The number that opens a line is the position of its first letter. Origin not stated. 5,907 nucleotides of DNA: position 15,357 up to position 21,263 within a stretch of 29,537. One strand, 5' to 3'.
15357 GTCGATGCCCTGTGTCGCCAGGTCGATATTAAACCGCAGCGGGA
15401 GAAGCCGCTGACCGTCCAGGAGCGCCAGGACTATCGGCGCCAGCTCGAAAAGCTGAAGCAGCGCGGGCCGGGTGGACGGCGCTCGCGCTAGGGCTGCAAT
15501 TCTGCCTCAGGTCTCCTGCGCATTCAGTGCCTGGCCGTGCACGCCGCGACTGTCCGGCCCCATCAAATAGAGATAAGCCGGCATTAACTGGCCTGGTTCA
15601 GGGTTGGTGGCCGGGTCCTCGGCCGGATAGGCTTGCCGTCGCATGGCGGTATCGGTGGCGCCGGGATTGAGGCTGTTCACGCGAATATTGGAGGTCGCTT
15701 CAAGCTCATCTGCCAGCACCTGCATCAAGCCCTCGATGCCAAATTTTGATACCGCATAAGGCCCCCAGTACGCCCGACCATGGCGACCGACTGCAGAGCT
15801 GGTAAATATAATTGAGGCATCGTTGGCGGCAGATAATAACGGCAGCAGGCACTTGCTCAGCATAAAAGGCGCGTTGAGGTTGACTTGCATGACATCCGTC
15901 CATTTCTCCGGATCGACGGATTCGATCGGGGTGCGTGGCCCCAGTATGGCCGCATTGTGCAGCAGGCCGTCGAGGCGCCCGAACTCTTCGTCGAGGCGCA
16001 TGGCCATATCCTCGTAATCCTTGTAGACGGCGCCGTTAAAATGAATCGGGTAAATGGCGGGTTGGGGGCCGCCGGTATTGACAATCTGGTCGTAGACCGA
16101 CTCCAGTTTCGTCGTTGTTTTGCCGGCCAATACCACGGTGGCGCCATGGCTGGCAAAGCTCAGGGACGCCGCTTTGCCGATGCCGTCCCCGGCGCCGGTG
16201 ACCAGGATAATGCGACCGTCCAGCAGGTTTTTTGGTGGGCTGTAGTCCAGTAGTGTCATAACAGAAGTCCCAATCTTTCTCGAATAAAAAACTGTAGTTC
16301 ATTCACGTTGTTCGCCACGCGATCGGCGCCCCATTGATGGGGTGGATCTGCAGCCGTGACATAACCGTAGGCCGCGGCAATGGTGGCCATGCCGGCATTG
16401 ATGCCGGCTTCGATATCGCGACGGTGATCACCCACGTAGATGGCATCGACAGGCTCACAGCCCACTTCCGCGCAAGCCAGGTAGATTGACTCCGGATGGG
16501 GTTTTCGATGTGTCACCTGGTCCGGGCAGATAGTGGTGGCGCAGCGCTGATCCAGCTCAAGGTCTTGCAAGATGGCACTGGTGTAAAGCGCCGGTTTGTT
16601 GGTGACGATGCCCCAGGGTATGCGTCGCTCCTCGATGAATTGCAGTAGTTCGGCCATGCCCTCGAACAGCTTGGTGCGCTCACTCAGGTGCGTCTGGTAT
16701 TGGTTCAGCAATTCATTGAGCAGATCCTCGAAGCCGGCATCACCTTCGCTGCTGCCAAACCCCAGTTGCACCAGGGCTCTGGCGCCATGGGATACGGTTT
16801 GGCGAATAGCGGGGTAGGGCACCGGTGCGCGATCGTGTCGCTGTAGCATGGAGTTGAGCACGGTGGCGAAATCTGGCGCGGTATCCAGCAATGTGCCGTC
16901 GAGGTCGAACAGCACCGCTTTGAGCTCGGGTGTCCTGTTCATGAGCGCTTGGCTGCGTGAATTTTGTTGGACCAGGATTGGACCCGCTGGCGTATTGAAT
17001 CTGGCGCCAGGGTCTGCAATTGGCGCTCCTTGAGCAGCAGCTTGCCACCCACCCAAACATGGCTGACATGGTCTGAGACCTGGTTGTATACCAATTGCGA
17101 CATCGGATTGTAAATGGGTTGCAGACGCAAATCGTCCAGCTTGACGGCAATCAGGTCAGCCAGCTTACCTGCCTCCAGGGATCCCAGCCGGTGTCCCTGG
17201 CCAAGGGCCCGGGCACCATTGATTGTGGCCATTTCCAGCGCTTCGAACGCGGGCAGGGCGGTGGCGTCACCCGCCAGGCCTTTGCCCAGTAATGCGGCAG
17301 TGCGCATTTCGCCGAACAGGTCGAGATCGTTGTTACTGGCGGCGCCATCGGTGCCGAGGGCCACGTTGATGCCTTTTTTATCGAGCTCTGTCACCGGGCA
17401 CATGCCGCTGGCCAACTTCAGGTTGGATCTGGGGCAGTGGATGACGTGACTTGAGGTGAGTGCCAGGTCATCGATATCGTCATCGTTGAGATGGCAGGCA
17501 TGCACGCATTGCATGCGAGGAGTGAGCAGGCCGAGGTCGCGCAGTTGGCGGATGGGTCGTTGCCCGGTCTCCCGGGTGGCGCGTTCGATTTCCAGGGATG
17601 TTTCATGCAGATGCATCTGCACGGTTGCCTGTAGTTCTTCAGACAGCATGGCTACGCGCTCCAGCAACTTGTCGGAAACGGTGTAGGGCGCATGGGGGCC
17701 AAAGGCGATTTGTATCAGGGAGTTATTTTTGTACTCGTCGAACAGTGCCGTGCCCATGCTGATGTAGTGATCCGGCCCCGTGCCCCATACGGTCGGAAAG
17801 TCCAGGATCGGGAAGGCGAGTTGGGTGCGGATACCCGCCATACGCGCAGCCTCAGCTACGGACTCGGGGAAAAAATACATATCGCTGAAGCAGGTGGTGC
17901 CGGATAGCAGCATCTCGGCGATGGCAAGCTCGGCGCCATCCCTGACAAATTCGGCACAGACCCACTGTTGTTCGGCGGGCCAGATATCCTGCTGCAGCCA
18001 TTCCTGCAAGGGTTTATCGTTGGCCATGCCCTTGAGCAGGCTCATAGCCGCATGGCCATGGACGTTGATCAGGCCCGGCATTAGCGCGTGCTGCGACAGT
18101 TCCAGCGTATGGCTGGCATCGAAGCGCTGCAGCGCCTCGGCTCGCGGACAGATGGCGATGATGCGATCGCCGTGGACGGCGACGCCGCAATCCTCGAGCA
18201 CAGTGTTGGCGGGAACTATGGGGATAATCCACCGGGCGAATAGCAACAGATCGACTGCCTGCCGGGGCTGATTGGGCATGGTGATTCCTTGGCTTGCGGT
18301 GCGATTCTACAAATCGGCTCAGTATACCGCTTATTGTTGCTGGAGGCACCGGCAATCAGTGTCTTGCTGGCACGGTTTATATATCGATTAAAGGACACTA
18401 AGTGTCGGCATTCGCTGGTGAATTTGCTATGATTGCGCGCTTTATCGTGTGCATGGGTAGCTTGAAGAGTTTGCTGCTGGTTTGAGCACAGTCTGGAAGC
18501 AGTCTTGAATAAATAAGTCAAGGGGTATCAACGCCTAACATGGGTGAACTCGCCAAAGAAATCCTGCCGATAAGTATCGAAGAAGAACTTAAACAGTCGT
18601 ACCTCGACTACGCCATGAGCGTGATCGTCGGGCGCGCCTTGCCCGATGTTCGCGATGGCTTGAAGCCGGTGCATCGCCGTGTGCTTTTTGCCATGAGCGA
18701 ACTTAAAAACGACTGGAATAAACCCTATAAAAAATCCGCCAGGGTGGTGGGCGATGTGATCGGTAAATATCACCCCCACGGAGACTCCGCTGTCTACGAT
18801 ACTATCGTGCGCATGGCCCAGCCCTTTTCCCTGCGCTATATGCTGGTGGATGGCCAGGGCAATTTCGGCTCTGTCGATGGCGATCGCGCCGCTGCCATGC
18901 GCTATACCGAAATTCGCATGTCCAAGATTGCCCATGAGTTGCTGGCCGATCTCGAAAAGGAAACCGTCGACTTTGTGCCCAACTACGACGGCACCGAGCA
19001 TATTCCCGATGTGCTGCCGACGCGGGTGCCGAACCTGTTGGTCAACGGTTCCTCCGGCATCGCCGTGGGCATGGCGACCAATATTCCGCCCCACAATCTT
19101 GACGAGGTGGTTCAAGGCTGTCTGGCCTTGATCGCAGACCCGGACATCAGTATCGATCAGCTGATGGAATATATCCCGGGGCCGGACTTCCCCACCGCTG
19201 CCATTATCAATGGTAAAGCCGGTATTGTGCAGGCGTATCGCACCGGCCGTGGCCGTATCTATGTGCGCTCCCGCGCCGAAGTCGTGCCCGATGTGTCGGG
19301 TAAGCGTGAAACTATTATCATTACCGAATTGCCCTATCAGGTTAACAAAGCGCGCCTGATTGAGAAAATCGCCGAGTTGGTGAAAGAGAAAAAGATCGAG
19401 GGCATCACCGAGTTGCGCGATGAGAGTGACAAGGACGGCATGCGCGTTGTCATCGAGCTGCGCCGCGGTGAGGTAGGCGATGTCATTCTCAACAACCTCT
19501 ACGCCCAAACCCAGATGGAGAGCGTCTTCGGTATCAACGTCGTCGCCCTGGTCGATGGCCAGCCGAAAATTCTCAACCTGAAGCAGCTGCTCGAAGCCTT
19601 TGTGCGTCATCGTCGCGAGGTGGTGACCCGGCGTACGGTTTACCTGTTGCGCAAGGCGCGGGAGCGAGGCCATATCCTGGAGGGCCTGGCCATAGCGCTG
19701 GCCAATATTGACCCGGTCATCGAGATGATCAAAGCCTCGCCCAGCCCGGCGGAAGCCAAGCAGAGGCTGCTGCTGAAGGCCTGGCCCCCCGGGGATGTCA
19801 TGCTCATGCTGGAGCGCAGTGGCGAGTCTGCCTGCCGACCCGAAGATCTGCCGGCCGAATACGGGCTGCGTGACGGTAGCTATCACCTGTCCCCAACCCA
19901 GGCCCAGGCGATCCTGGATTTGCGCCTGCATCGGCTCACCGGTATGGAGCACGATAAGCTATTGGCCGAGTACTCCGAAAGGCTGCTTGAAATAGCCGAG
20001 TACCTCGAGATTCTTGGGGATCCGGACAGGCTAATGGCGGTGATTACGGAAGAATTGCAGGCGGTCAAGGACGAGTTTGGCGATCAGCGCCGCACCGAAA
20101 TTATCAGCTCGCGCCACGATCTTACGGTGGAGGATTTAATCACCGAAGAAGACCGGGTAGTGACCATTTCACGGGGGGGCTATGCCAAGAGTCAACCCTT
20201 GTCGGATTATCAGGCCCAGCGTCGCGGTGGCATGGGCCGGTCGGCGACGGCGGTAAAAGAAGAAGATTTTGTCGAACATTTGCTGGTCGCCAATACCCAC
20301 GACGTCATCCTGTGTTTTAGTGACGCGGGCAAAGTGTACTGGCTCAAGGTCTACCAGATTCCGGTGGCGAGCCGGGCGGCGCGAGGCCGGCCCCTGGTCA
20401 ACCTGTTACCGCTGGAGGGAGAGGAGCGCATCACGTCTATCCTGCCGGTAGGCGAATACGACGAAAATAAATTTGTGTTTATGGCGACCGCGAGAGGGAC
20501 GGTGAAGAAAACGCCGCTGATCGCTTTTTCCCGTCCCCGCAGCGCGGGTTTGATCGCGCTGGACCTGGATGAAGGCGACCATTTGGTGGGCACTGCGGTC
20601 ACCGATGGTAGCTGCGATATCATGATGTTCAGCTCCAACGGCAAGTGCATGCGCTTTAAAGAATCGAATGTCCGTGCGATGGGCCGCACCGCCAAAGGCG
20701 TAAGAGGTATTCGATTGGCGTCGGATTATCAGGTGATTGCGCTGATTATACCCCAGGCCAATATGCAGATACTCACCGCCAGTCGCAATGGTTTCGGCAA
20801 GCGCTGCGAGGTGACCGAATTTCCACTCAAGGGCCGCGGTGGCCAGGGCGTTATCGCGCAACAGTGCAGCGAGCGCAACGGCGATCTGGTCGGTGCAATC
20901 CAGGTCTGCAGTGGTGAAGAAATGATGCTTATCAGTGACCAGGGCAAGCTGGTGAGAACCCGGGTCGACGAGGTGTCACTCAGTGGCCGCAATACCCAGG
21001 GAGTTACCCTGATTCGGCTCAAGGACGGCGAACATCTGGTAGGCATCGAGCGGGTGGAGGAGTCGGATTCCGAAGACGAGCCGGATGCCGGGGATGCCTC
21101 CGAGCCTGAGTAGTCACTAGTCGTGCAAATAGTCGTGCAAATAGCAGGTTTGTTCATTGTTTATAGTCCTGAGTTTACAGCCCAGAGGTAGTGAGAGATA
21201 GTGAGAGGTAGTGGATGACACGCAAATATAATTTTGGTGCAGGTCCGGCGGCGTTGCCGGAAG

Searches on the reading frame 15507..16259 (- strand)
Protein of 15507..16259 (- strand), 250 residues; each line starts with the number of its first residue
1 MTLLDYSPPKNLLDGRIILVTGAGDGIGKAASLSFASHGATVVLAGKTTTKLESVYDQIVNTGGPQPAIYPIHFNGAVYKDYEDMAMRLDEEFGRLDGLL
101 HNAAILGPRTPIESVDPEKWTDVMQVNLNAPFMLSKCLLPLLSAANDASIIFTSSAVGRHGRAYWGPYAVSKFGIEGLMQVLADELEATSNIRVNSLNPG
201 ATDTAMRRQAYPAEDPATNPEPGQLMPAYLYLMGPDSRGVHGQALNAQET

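Call 51: search_protein_families(library=pfam, proteins=[window:15507-16259:-], max_evalue=0.0001)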
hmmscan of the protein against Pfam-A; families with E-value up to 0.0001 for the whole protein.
window:15507-16259:- (250 aa): 5 families
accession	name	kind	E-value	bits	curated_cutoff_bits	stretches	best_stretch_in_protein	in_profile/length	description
PF00106.31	adh_short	-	3.4e-46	157.6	26.6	1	17-212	2-192/195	short chain dehydrogenase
PF13561.12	adh_short_C2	-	1.9e-35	123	27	1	22-245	1-229/236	Enoyl-(Acyl carrier protein) reductase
PF08659.16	KR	-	4.3e-08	33.7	22.6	1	18-188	3-169/180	KR domain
PF08643.16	DUF1776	-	2.9e-07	30.6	25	1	108-205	104-202/294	Fungal family of unknown function (DUF1776)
PF23441.1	SDR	-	4.1e-06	26.8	27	1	111-206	106-198/258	SDR-like rossmann domain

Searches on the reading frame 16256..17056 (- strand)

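Call 52: search_protein_families(library=pfam, proteins=[window:16256-17056:-], max_evalue=0.0001)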
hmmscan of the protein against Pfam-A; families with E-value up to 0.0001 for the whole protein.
window:16256-17056:- (266 aa): 4 families
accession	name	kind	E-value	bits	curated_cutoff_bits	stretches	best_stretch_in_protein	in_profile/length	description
PF13419.12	HAD_2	-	1.7e-34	119.9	23.8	1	48-227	1-177/178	Haloacid dehalogenase-like hydrolase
PF00702.32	Hydrolase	-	4.7e-27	96.1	26.4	1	46-222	2-191/191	haloacid dehalogenase-like hydrolase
PF13242.12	Hydrolase_like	-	5e-10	39.6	22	1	184-254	3-75/75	HAD-hyrolase-like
PF12710.13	HAD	-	2.6e-08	34.9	27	1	48-217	1-187/189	haloacid dehalogenase-like hydrolase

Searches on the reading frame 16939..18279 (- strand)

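Call 52: search_protein_families(library=pfam, proteins=[window:16939-18279:-], max_evalue=0.0001)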
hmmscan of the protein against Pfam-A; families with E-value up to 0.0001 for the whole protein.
window:16939-18279:- (446 aa): 2 families
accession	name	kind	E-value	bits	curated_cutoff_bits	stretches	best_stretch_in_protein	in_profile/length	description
PF01979.26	Amidohydro_1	-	7.5e-69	233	25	1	66-414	2-344/345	Amidohydrolase family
PF07969.17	Amidohydro_3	-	6e-18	66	29.7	1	250-414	303-470/472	Amidohydrolase family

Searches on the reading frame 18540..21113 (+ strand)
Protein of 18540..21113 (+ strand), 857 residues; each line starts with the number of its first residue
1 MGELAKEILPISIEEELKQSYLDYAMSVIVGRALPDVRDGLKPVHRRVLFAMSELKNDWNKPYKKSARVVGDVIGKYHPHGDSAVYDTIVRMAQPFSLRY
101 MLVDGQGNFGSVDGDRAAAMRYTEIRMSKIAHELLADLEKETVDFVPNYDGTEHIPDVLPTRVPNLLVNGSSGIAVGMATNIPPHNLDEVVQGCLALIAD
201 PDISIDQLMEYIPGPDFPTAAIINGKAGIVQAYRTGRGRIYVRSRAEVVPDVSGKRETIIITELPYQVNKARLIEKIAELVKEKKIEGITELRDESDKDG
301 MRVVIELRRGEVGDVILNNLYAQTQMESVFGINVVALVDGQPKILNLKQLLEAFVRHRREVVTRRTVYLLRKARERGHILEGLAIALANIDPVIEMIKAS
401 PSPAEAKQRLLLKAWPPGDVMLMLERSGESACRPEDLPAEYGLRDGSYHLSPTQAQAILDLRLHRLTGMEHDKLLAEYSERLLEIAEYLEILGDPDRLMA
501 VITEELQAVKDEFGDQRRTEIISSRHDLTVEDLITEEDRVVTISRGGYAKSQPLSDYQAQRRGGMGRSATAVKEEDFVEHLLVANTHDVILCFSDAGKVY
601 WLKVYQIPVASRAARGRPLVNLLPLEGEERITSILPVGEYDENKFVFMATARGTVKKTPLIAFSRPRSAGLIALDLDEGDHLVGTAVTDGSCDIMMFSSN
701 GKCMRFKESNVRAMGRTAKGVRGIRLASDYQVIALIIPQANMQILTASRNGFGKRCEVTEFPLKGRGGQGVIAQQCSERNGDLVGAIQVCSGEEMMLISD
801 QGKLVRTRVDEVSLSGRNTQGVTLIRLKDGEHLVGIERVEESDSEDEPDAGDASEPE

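Call 52: search_protein_families(library=pfam, proteins=[window:18540-21113:+], max_evalue=0.0001)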
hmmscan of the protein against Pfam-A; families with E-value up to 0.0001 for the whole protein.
window:18540-21113:+ (857 aa): 2 families
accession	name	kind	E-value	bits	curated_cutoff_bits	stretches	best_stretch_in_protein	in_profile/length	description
PF00521.26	DNA_topoisoIV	-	4e-161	537.1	31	1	32-507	1-432/432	DNA gyrase/topoisomerase IV, subunit A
PF03989.18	DNA_gyraseA_C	-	4.6e-74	244.1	27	6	794-839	2-47/48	DNA gyrase C-terminal domain, beta-propeller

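Call 80: find_homologous_proteins(query=window:18540-21113:+, max_evalue=1e-100)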
Query window:18540-21113:+ (857 aa): 8000 proteins with E <= 1e-100 among 8000 candidates; the best 120 are listed. Only proteins of 471 to 1500 residues were searched: fused or split forms outside these lengths cannot appear, so this answer is no evidence that the protein stands alone or is whole; find_related_loci, which searches DNA, has no such limit.
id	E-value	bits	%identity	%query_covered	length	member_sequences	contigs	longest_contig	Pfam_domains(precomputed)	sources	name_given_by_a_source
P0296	0.0e+0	1896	99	100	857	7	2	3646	PF00521.27,PF03989.19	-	-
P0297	0.0e+0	1699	89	99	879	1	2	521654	PF00521.27,PF03989.19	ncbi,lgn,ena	-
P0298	0.0e+0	1689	88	99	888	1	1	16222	PF00521.27,PF03989.19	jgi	jgi:DNA gyrase subunit A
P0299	0.0e+0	1682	88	99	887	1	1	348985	PF00521.27,PF03989.19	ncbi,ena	-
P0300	0.0e+0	1679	88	100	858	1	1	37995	PF00521.27,PF03989.19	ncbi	-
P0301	0.0e+0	1678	87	99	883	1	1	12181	PF00521.27,PF03989.19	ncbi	-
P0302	0.0e+0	1663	87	98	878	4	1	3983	PF00521.27,PF03989.19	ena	-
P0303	0.0e+0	1659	87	100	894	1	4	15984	PF00521.27,PF03989.19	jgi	jgi:DNA gyrase subunit A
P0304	0.0e+0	1659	87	99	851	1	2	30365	PF00521.27,PF03989.19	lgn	-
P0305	0.0e+0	1642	86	99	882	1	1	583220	PF00521.27,PF03989.19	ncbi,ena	-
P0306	0.0e+0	1636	86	99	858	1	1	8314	PF00521.27,PF03989.19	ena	-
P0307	0.0e+0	1592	83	98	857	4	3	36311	PF00521.27,PF03989.19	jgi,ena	-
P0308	0.0e+0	1551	66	63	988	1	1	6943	PF00521.27,PF03989.19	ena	-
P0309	0.0e+0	1547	81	99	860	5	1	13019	PF00521.27,PF03989.19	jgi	jgi:DNA gyrase subunit A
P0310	0.0e+0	1543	80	99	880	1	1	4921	PF00521.27,PF03989.19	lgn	-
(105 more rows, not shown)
